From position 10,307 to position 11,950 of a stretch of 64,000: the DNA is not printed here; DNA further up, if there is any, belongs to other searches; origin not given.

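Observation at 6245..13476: Eight-gene, entirely extracytoplasmic redox operon built around DUF1592/DUF1552, with no known catalytic enzyme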

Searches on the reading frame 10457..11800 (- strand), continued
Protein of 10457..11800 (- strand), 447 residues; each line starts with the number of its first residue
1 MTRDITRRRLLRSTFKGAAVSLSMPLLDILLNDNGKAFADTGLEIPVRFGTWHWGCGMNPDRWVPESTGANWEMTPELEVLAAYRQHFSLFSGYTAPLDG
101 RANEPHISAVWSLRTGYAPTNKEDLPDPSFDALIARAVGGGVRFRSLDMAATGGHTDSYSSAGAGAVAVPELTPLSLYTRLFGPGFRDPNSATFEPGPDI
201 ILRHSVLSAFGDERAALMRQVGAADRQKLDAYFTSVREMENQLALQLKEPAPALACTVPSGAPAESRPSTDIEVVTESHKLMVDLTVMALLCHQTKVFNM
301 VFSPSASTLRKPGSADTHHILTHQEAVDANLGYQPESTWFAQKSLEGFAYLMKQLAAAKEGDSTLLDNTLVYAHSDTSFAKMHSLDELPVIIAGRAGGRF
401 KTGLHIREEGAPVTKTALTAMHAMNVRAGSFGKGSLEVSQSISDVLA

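Call 39: fold_search(model_id=the predicted structure, library=pdb)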
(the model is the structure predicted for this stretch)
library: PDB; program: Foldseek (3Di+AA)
matches with E <= 10: 224; with E <= 0.001: 32
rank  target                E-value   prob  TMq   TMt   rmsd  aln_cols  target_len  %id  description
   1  1p49                  2.9e-05  1.00  0.31  0.27  19.2       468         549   11  Structure of Human Placental Estrone/DHEA Sulfatase (released 2003-08-12)
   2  8eg3                  5.1e-05  1.00  0.33  0.28  19.1       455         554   10  Structure of human placental steroid (estrone/DHEA) sulfatase at 2.0 angstrom resolution (released 2022-12-07)
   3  3ed4_D                1.1e-04  1.00  0.36  0.34  14.6       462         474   12  Crystal structure of putative arylsulfatase from escherichia coli (released 2008-09-16)
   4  6s21_B                1.1e-04  1.00  0.35  0.33  11.3       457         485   10  Metabolism of multiple glycosaminoglycans by bacteroides thetaiotaomicron is orchestrated by a versatile core genetic  (released 2020-02-05)
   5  3ed4_B                1.7e-04  1.00  0.34  0.33  15.1       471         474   11  Crystal structure of putative arylsulfatase from escherichia coli (released 2008-09-16)
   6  7pth_B                2.1e-04  1.00  0.37  0.33  16.0       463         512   11  C54S mutant of choline-sulfatase from E. meliloti CECT4857 bound to choline (released 2022-08-03)
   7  6fny_F                2.4e-04  1.00  0.36  0.33  15.9       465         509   11  CRYSTAL STRUCTURE OF A CHOLINE SULFATASE FROM SINORHIZOBIUM MELLILOTI (released 2018-02-28)
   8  6fny_C                2.8e-04  1.00  0.37  0.33  14.8       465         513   11  CRYSTAL STRUCTURE OF A CHOLINE SULFATASE FROM SINORHIZOBIUM MELLILOTI (released 2018-02-28)
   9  4uop_B                3.0e-04  1.00  0.38  0.41  12.4       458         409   10  Crystal structure of the lipoteichoic acid synthase LtaP from Listeria monocytogenes (released 2014-08-27)
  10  6fny_H                3.7e-04  1.00  0.36  0.32  17.5       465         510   11  CRYSTAL STRUCTURE OF A CHOLINE SULFATASE FROM SINORHIZOBIUM MELLILOTI (released 2018-02-28)
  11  4uop_A                4.2e-04  1.00  0.36  0.39  12.6       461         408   10  Crystal structure of the lipoteichoic acid synthase LtaP from Listeria monocytogenes (released 2014-08-27)
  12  6g5z_C                4.7e-04  1.00  0.36  0.33  17.5       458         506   11  Choline sulfatase from Ensifer (Sinorhizobium) meliloti (released 2019-04-10)
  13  7all_AAA              4.7e-04  0.92  0.29  0.26  16.8       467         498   13  A single sulfatase is required for metabolism of colonic mucin O-glycans and intestinal colonization by a symbiotic  (released 2021-10-13)
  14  6j66_B                5.5e-04  0.99  0.35  0.34  12.7       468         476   10  Chondroitin sulfate/dermatan sulfate endolytic 4-O-sulfatase (released 2019-07-10)
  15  4miv_C                5.8e-04  0.99  0.34  0.32  13.8       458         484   10  Crystal Structure of Sulfamidase, Crystal Form L (released 2014-05-14)
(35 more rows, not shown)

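Call 44: search_dna_similar(query=window:10457-11800:-, collection=plasmids, mode=protein, max_rows=40)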
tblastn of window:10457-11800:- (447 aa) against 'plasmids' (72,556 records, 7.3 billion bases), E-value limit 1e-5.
Records with a match: 16; places in all: 26; records where one place covers at least 80% of the query: 16.
Best place of each record, by identity: <60% 16.
By first word of the organism name: Sphingobium 12; Novosphingobium 2; Chondrinema 1; Planctomyces 1.
By predicted mobility (MOB-suite, as given by PLSDB): non-mobilizable 15; conjugative 1.
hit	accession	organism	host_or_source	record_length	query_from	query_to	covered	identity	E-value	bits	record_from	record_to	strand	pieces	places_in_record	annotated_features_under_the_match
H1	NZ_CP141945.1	Novosphingobium sp. RL4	Rheum palmatum L.,Single ...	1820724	1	447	100%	47.8%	6e-133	429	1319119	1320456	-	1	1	none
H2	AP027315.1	Sphingobium sp. TomMM15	-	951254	1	447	100%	46.8%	3e-130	422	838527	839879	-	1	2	hypothetical protein (x2)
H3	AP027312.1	Sphingobium sp. TomMM7A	-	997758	1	447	100%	46.8%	3e-130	422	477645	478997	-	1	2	hypothetical protein (x2)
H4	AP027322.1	Sphingobium sp. TomTYG43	-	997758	1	447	100%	46.8%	3e-130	422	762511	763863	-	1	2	hypothetical protein (x2)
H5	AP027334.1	Sphingobium sp. TomTYG71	-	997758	1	447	100%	46.8%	3e-130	422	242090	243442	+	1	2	hypothetical protein (x2)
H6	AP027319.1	Sphingobium sp. TomTYG42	-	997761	1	447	100%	46.8%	3e-130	422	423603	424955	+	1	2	hypothetical protein (x2)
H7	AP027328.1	Sphingobium sp. TomTYG64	-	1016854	1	447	100%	46.8%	4e-130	421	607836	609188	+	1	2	hypothetical protein (x2)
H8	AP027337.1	Sphingobium sp. TomTYG72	-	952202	1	447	100%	46.8%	6e-130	421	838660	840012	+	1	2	hypothetical protein (x2)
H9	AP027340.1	Sphingobium sp. TomTYG73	-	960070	1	447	100%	46.6%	5e-130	421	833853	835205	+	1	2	hypothetical protein (x2)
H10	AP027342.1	Sphingobium sp. TomTYG74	-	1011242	1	447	100%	46.6%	2e-129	419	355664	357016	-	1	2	hypothetical protein (x2)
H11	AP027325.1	Sphingobium sp. TomTYG46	-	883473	6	447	99%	47.0%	6e-129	418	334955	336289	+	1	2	hypothetical protein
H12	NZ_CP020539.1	Sphingobium herbicidovorans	cell culture,soil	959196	6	446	99%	46.8%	4e-130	421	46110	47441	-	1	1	DUF1552 domain-containing protein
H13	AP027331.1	Sphingobium sp. TomTYG65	-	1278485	4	447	99%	46.2%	7e-129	417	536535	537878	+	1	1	hypothetical protein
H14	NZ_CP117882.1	Novosphingobium sp. KACC 22771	Single cell,soil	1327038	4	432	96%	24.6%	1e-21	105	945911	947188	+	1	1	none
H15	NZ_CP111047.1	Chondrinema litorale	Seaweed,red alga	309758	9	447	98%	23.1%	6e-14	82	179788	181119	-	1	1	DUF1552 domain-containing protein | DUF1592 domain-containing protein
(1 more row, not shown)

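Call 45: get_annotated_region(hit=H12, flank=12000)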
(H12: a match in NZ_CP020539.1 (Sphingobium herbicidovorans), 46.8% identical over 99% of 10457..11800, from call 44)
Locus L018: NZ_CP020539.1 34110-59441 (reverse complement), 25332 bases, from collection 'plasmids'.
description: Sphingobium herbicidovorans strain MH plasmid pMSHV, complete sequence
organism: Sphingobium herbicidovorans (NCBI taxid 76947)
taxonomy: Bacteria; Pseudomonadota; Alphaproteobacteria; Sphingomonadales; Sphingomonadaceae; Sphingobium; Sphingobium herbicidovorans
host: -; source: cell culture,soil; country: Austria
typing (MOB-suite, as given by PLSDB): conjugative; replicon rep_cluster_545; relaxase MOBP; mating-pair formation MPF_T
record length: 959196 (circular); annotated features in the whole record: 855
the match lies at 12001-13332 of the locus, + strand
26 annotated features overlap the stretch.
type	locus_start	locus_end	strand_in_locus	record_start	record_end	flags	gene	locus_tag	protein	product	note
CDS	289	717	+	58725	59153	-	-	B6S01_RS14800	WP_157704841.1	TonB-dependent receptor plug domain-containing protein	-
CDS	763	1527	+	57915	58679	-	-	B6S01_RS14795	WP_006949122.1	IS6 family transposase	-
CDS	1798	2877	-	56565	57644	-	-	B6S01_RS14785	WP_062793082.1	efflux RND transporter periplasmic adaptor subunit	GO:0006810 - transport [Evidence IEA]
CDS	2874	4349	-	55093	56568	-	-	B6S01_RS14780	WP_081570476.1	TolC family protein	GO:0055085 - transmembrane transport [Evidence IEA]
CDS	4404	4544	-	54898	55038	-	-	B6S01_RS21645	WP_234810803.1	hypothetical protein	-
CDS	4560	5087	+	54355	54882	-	-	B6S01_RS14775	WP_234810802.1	TetR/AcrR family transcriptional regulator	GO:0006355 - regulation of DNA-templated transcription [Evidence IEA]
CDS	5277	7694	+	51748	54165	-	-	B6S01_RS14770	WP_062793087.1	TonB-dependent receptor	-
CDS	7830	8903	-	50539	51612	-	-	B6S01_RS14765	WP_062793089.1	AraC family transcriptional regulator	GO:0006355 - regulation of DNA-templated transcription [Evidence IEA]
CDS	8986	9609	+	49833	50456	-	-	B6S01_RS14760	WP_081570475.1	hypothetical protein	-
CDS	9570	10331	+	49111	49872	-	-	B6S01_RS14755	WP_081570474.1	hypothetical protein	-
CDS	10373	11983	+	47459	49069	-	-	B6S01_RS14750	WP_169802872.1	DUF1592 domain-containing protein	-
CDS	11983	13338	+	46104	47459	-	-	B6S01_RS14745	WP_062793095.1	DUF1552 domain-containing protein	-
CDS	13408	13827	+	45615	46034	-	-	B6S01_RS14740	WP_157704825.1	cytochrome c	-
CDS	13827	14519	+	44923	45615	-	-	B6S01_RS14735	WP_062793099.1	cytochrome b/b6 domain-containing protein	-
CDS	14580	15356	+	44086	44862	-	-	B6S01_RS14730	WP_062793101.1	SDR family oxidoreductase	-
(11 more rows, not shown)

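Call 46: get_annotated_region(hit=H1, flank=12000)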
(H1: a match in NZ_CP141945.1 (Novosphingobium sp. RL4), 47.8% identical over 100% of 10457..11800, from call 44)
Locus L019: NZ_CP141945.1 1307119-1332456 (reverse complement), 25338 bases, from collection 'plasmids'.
description: Novosphingobium sp. RL4 plasmid unnamed, complete sequence
organism: Novosphingobium sp. RL4 (NCBI taxid 3109595)
taxonomy: Bacteria; Pseudomonadota; Alphaproteobacteria; Sphingomonadales; Sphingomonadaceae; Novosphingobium; Novosphingobium sp. RL4
host: -; source: Rheum palmatum L.,Single bacteria,rhizosphere soil; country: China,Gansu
typing (MOB-suite, as given by PLSDB): non-mobilizable; replicon rep_cluster_545
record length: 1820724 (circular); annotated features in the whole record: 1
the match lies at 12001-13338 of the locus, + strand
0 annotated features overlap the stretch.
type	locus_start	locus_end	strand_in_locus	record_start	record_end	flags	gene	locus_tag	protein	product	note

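Call 47: get_annotated_region(hit=H2, flank=12000)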
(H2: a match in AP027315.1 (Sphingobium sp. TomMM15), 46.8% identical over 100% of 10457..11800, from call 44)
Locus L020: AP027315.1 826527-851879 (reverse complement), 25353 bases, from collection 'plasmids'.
description: Sphingobium sp. TomMM15 plasmid pTomMM15a DNA, complete genome
organism: Sphingobium sp. TomMM15 (NCBI taxid 3028882)
taxonomy: Bacteria; Pseudomonadota; Alphaproteobacteria; Sphingomonadales; Sphingomonadaceae; Sphingobium; Sphingobium sp. TomMM15
host: -; source: -; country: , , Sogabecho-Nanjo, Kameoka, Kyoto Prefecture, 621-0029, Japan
typing (MOB-suite, as given by PLSDB): non-mobilizable
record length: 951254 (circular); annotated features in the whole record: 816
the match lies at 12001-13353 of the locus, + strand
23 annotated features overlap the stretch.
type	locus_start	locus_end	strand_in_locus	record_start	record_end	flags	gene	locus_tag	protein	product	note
CDS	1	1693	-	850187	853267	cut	acrB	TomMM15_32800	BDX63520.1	multidrug transporter AcrB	-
CDS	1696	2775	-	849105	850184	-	-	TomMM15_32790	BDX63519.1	hemolysin secretion protein D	-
CDS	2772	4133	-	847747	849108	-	-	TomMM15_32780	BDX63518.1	transporter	-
CDS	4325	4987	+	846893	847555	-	-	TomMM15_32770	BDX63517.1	hypothetical protein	-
CDS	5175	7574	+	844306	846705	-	fyuA_6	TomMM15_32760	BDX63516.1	TonB-dependent receptor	-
CDS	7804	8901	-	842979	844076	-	-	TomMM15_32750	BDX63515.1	hypothetical protein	-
CDS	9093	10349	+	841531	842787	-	-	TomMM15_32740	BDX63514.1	hypothetical protein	-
CDS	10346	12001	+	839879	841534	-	-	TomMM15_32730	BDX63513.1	hypothetical protein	-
CDS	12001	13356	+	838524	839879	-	-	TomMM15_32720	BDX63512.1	hypothetical protein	-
CDS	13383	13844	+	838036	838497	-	-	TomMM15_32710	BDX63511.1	cytochrome c'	-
CDS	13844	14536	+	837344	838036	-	-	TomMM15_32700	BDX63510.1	cytochrome b561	-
CDS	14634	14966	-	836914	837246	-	-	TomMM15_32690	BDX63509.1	hypothetical protein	-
CDS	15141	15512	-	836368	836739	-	-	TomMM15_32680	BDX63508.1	hypothetical protein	-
CDS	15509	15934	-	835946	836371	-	-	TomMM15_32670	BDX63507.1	hypothetical protein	-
CDS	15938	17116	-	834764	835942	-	-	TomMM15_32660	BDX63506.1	putative acyl-CoA dehydrogenase FadE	-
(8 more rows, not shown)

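Call 48: get_annotated_region(hit=H13, flank=12000)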
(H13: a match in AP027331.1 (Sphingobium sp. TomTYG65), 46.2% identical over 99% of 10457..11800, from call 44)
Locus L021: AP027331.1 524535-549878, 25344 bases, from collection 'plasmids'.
description: Sphingobium sp. TomTYG65 plasmid pTomTYG65a DNA, complete genome
organism: Sphingobium sp. TomTYG65 (NCBI taxid 3028888)
taxonomy: Bacteria; Pseudomonadota; Alphaproteobacteria; Sphingomonadales; Sphingomonadaceae; Sphingobium; Sphingobium sp. TomTYG65
host: -; source: -; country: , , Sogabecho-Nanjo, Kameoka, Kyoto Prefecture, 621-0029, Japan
typing (MOB-suite, as given by PLSDB): non-mobilizable; replicon rep_cluster_545
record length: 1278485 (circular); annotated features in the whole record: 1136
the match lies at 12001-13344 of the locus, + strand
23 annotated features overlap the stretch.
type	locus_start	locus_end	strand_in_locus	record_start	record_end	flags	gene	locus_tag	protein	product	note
CDS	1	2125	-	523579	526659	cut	acrB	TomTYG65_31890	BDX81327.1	multidrug transporter AcrB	-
CDS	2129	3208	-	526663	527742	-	-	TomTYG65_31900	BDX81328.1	hemolysin secretion protein D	-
CDS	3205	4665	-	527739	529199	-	-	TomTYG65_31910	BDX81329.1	transporter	-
CDS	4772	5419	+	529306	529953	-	-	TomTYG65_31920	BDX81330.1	hypothetical protein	-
CDS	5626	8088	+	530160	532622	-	-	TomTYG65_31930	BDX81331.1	TonB-dependent receptor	-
CDS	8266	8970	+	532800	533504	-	-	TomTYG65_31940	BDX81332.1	hypothetical protein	-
CDS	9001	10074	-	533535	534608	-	-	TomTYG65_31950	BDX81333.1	AraC family transcriptional regulator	-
CDS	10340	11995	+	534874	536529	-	-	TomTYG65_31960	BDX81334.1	hypothetical protein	-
CDS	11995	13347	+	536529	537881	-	-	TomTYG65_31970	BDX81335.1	hypothetical protein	-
CDS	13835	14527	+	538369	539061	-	-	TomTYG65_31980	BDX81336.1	cytochrome b561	-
CDS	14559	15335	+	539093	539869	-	yxbG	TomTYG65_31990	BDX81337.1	putative oxidoreductase YxbG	-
CDS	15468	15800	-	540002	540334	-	-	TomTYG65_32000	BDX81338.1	hypothetical protein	-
CDS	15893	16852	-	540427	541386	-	-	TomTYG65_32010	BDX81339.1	ribonuclease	-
CDS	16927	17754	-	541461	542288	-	-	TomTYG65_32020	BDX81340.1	oxidoreductase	-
CDS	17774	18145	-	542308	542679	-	-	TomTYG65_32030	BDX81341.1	hypothetical protein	-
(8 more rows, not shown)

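Call 49: get_annotated_region(hit=H15, flank=10000)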
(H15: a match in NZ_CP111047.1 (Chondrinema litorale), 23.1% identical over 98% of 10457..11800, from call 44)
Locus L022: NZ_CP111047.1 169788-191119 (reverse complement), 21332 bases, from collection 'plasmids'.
description: Chondrinema litorale strain WSW3-B12 plasmid unnamed5, complete sequence
organism: Chondrinema litorale (NCBI taxid 2994555)
taxonomy: Bacteria; Bacteroidota; Cytophagia; Cytophagales; Flammeovirgaceae; Chondrinema; Chondrinema litorale
host: -; source: Seaweed,red alga; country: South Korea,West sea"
typing (MOB-suite, as given by PLSDB): non-mobilizable
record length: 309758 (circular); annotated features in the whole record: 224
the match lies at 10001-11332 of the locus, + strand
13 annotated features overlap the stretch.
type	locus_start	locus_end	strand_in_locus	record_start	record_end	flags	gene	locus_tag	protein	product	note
CDS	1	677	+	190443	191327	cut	-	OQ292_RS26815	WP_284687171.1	two-component regulator propeller domain-containing protein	-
CDS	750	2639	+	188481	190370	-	-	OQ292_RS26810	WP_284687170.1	triple tyrosine motif-containing protein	-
CDS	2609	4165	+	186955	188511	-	-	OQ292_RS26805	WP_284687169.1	ATP-binding protein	-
CDS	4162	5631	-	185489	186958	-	-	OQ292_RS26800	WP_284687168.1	SpoIIE family protein phosphatase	-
CDS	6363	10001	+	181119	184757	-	-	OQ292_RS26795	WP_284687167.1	DUF1592 domain-containing protein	-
CDS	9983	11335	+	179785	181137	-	-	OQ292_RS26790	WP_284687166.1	DUF1552 domain-containing protein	-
CDS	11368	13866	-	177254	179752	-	-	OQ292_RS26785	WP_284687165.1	PAS domain S-box protein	-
CDS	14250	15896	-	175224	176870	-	-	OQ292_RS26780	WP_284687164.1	ribonucleoside-diphosphate reductase subunit alpha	GO:0006260 - DNA replication [Evidence IEA]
CDS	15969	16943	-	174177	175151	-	-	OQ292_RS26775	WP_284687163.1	ribonucleotide-diphosphate reductase subunit beta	GO:0009263 - deoxyribonucleotide biosynthetic process [Evidence IEA]; GO:0006260 - DNA replication [Evidence IEA]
CDS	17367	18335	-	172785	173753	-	-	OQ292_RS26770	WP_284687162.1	DUF2268 domain-containing putative Zn-dependent protease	-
CDS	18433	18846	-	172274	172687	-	-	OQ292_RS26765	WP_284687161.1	hypothetical protein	-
CDS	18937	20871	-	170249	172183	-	-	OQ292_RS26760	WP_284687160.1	tetratricopeptide repeat-containing sensor histidine kinase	-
CDS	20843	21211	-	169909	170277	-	-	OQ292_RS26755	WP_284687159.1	hypothetical protein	-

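Call 50: get_annotated_region(hit=H14, flank=10000)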
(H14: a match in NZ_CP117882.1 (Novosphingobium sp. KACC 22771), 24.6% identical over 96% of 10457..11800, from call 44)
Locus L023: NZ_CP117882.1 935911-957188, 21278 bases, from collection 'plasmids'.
description: Novosphingobium sp. KACC 22771 plasmid unnamed1, complete sequence
organism: Novosphingobium sp. KACC 22771 (NCBI taxid 3025670)
taxonomy: Bacteria; Pseudomonadota; Alphaproteobacteria; Sphingomonadales; Sphingomonadaceae; Novosphingobium; Novosphingobium sp. KACC 22771
host: -; source: Single cell,soil; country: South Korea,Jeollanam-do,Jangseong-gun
typing (MOB-suite, as given by PLSDB): non-mobilizable; mating-pair formation MPF_F
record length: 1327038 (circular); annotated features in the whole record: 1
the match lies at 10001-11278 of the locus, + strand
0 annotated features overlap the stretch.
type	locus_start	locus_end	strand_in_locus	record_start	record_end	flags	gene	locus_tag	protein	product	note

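Call 89: search_protein_families(library=pfam, alignment_id=A3, max_evalue=10)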
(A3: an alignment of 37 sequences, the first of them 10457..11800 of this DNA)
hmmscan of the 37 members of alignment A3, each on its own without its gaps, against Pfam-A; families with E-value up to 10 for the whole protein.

A. member 1, window:10457-11800:- (447 aa): 2 families
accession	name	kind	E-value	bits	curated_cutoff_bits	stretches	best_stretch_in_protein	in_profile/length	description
PF07586.16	HXXSHH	-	3.9e-46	158.5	30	1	48-331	1-292/307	Protein of unknown function (DUF1552)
PF22618.1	RskA_N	-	0.065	13.9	27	1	212-242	16-46/48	Anti-sigma-K factor RskA, N-terminal domain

B. families by the number of members that match (of 37 scanned): 7 families
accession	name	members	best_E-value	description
PF07586.16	HXXSHH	37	3.5e-54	Protein of unknown function (DUF1552)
PF22618.1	RskA_N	9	0.00096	Anti-sigma-K factor RskA, N-terminal domain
PF10098.14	DUF2336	1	0.15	Uncharacterised protein conserved in bacteria (DUF2336)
PF23398.1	FAZ1_cons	1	0.17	FAZ1, conserved domain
PF08172.17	CASP_C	1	0.19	CASP C terminal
PF21740.2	DUF6866_C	1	0.2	Family of unknown function (DUF6866) C-terminal domain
PF15780.11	ASH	1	0.26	Abnormal spindle-like microcephaly-assoc'd, ASPM-SPD-2-Hydin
